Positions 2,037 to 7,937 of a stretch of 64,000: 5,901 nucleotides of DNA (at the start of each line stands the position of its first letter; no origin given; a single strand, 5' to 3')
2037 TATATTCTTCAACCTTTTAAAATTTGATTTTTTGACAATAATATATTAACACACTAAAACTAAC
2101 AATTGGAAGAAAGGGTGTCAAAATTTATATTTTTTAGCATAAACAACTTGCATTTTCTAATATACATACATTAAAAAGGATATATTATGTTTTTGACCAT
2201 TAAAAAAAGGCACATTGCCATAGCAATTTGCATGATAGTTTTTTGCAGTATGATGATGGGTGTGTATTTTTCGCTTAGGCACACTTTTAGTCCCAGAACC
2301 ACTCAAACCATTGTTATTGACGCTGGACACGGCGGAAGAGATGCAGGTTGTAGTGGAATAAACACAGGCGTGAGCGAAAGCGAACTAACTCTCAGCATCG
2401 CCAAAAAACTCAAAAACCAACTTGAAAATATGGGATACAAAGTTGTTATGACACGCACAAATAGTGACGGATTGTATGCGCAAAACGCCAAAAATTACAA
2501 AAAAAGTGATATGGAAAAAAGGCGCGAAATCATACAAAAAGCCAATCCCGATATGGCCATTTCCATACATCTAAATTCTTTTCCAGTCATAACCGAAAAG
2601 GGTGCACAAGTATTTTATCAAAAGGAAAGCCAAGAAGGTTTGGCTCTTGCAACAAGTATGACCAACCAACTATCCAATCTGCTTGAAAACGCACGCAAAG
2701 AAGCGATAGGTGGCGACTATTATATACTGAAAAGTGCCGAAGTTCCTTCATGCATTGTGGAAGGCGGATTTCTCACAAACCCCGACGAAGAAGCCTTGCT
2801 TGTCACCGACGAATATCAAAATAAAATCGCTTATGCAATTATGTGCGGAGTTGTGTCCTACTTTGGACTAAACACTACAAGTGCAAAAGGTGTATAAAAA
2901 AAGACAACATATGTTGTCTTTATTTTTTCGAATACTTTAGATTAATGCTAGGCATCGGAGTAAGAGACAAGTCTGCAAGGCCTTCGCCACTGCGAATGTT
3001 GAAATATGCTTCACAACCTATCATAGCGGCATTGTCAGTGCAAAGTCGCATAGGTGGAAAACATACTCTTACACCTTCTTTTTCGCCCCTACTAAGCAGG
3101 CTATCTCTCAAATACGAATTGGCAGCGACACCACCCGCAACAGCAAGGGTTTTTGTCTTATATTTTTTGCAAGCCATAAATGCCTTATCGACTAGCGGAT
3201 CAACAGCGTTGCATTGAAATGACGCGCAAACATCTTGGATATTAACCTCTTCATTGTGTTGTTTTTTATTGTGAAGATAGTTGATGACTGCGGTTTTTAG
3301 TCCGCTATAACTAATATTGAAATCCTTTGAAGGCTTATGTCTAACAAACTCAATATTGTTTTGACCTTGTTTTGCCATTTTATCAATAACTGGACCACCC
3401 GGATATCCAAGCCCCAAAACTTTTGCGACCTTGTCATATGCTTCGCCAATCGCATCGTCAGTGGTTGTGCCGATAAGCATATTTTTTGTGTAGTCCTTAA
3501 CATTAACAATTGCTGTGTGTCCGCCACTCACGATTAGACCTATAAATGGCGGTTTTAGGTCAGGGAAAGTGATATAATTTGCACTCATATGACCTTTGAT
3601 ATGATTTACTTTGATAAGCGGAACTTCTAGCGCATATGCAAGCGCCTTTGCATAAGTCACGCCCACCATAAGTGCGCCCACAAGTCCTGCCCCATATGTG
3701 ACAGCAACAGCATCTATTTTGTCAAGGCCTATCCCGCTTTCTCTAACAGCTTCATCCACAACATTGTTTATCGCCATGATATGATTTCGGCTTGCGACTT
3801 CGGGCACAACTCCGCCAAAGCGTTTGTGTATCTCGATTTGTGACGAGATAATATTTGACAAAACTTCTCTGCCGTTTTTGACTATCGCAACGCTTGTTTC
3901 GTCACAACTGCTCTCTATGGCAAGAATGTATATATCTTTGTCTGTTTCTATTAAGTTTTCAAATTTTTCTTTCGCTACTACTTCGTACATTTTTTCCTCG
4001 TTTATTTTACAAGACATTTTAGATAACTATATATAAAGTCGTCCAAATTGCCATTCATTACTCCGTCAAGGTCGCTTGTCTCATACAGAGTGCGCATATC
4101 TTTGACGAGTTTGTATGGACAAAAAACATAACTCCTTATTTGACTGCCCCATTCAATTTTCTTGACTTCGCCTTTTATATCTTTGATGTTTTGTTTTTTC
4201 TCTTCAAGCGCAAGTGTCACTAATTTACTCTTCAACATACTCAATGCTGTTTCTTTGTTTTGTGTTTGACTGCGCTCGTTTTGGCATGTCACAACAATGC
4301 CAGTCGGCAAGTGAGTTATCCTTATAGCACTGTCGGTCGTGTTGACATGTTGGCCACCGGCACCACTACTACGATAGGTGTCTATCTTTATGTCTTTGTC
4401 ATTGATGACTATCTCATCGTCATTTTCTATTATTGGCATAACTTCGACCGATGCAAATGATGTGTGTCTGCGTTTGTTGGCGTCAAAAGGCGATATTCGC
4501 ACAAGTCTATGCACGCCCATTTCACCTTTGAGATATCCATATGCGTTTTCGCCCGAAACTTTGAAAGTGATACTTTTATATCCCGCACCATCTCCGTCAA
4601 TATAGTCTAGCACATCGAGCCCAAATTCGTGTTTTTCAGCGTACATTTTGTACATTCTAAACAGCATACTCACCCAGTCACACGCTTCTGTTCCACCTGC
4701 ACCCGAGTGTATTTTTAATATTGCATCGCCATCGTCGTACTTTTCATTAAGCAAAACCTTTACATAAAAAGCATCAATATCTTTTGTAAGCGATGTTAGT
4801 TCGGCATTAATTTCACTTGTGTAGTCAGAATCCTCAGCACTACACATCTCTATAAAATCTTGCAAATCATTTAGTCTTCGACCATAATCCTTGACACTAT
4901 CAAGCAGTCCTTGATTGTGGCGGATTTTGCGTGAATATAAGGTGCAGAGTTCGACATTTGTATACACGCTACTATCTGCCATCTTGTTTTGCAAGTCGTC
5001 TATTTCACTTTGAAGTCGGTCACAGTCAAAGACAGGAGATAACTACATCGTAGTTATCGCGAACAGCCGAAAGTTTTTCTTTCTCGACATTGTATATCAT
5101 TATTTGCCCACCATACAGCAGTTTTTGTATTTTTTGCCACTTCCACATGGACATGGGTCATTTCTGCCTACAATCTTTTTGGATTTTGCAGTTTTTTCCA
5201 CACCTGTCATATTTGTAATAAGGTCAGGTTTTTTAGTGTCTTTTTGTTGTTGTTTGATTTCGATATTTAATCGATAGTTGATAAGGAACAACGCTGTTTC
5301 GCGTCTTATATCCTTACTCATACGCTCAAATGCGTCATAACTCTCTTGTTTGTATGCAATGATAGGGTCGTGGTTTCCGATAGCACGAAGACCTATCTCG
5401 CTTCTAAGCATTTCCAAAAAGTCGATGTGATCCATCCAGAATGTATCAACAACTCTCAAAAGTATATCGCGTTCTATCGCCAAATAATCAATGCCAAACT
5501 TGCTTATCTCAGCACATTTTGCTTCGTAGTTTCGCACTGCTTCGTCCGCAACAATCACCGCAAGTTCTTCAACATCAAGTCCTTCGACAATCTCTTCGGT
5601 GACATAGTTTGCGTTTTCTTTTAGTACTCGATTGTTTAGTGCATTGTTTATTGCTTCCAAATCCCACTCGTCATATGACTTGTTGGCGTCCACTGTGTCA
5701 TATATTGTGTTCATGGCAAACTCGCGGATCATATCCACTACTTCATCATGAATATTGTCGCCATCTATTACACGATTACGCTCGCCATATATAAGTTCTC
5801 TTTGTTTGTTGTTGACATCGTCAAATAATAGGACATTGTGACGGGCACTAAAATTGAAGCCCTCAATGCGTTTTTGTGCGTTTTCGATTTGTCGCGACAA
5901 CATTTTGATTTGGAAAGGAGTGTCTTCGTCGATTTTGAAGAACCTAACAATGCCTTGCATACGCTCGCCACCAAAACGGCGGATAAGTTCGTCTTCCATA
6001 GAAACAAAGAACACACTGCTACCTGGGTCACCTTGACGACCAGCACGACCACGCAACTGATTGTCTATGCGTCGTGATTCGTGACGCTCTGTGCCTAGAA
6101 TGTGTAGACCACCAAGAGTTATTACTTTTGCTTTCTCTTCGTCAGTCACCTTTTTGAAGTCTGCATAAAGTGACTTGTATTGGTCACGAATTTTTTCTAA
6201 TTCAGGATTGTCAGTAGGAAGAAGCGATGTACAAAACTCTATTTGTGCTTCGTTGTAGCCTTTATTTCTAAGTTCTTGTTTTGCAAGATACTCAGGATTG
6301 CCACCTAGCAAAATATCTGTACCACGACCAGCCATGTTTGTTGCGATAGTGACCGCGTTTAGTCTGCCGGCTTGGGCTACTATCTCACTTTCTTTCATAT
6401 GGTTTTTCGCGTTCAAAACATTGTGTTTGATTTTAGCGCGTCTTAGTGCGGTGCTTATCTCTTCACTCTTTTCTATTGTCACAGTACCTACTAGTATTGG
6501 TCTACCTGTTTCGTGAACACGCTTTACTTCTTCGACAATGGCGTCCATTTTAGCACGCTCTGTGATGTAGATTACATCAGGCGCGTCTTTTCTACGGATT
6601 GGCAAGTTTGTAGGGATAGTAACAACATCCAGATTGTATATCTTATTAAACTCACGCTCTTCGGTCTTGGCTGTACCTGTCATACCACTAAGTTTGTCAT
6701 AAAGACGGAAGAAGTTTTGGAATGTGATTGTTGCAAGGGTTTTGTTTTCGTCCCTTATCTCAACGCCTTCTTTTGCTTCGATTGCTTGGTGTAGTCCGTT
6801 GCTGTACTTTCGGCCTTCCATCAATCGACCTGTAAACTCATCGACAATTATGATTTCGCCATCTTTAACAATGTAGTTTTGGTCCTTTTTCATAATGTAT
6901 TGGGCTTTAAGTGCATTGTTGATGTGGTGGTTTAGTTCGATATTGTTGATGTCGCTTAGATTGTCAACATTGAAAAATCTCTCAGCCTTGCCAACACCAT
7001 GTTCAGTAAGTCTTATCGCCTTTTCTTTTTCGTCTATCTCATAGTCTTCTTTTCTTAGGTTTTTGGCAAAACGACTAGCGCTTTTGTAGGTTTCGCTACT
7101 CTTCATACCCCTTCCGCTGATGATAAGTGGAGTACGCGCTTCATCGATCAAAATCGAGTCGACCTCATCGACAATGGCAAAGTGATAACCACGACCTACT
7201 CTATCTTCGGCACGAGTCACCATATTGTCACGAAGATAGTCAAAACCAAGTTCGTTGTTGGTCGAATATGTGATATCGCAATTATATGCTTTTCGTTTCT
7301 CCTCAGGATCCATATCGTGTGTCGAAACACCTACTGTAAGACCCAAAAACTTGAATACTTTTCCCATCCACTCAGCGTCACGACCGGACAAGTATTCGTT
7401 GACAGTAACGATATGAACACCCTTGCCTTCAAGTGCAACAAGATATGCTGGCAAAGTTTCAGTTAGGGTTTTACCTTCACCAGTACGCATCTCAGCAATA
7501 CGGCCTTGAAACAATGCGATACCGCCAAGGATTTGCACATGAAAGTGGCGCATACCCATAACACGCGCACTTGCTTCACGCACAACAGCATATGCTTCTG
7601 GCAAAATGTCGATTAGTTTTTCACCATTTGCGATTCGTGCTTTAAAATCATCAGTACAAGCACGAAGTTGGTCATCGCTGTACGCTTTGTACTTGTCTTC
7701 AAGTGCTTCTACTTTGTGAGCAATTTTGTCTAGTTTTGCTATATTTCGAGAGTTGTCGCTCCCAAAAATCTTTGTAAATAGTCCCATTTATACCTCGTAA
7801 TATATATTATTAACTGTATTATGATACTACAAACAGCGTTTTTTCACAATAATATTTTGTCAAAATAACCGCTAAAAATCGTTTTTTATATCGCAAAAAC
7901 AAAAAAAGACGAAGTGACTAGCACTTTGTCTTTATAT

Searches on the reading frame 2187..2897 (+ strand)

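Call 65: search_protein_families(library=pfam, proteins=[window:2187-2897:+], max_evalue=0.00001)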
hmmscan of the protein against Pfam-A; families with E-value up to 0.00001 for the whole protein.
window:2187-2897:+ (236 aa): 1 family
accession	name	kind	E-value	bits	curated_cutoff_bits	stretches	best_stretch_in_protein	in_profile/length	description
PF01520.23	Amidase_3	-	4.8e-45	154.2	27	1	42-222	1-172/174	N-acetylmuramoyl-L-alanine amidase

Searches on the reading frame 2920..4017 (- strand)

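Call 65: search_protein_families(library=pfam, proteins=[window:2920-4017:-], max_evalue=0.00001)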
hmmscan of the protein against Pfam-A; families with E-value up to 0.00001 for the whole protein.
window:2920-4017:- (365 aa): 3 families
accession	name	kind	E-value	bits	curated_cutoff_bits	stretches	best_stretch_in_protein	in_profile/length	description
PF00814.31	TsaD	-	8.2e-91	304.8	24.8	1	51-334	1-263/264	tRNA N6-adenosine threonylcarbamoyltransferase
PF22521.2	HypF_C_2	-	2e-06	28.2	27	1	252-328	158-234/241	Carbamoyltransferase, Kae1-like Domain, second subdomain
PF02543.21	Carbam_trans_N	-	5.8e-06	26.4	24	0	244-318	255-331/346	Carbamoyltransferase N-terminus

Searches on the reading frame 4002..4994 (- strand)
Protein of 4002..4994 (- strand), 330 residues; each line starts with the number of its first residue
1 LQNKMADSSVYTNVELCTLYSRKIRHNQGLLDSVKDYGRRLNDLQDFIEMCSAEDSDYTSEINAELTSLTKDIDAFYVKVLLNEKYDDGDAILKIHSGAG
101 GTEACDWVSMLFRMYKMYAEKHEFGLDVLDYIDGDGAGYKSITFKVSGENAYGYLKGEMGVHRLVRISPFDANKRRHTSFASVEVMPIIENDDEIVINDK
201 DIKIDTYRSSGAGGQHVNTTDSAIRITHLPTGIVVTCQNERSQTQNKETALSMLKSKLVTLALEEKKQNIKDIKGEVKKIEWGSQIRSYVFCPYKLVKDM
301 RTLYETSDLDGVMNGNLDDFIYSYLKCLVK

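Call 65: search_protein_families(library=pfam, proteins=[window:4002-4994:-], max_evalue=0.00001)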
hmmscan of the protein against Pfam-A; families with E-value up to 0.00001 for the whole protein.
window:4002-4994:- (330 aa): 2 families
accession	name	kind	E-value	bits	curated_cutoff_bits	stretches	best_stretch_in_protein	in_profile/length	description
PF03462.23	PCRF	-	3.5e-53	180.7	24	1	2-183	9-194/194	PCRF domain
PF00472.26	RF-1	-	1.5e-42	144.6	35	1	193-301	3-116/116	RF-1 domain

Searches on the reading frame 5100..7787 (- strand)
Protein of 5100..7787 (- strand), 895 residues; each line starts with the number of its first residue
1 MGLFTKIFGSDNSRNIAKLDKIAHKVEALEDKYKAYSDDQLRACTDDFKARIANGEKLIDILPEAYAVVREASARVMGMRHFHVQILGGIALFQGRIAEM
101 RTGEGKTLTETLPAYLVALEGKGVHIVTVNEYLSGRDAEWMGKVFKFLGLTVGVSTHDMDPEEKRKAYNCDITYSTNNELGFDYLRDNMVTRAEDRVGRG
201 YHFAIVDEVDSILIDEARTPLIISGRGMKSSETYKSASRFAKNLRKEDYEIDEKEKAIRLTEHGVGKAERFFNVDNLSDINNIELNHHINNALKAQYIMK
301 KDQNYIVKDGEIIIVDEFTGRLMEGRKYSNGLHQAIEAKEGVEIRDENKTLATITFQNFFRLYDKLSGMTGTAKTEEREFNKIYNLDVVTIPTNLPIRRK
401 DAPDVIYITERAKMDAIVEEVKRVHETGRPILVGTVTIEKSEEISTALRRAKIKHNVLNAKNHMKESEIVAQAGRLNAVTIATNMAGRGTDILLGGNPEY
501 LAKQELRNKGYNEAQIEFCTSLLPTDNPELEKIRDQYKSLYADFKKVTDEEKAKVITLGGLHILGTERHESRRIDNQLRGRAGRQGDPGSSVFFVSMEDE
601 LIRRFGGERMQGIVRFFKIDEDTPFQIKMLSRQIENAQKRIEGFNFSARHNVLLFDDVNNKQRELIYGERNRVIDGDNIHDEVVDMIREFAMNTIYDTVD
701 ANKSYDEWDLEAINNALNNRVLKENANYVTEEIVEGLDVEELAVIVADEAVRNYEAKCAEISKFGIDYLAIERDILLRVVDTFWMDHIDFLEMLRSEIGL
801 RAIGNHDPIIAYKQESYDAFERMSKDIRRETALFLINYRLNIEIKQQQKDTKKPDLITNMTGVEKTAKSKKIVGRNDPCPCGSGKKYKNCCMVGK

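Call 64: search_protein_families(library=pfam, proteins=[window:5100-7787:-], max_evalue=0.00001)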
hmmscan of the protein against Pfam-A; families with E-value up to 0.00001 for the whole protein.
window:5100-7787:- (895 aa): 5 families
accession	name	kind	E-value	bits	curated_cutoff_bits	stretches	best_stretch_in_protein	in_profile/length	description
PF07517.20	SecA_DEAD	-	1.2e-129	432.2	24.6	1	5-381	2-290/290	SecA DEAD-like domain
PF21090.3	P-loop_SecA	-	4.4e-88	294.7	27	1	396-622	1-205/205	SecA P-loop domain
PF07516.18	SecA_SW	-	3.6e-53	181.1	26.7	1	626-838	3-199/200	SecA Wing and Scaffold domain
PF01043.26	SecA_PP_bind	-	4.3e-43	146.8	23.5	1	230-337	2-110/110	SecA preprotein cross-linking domain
PF02810.21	SEC-C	-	1.7e-09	37.8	20.4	1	875-892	1-18/19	SEC-C motif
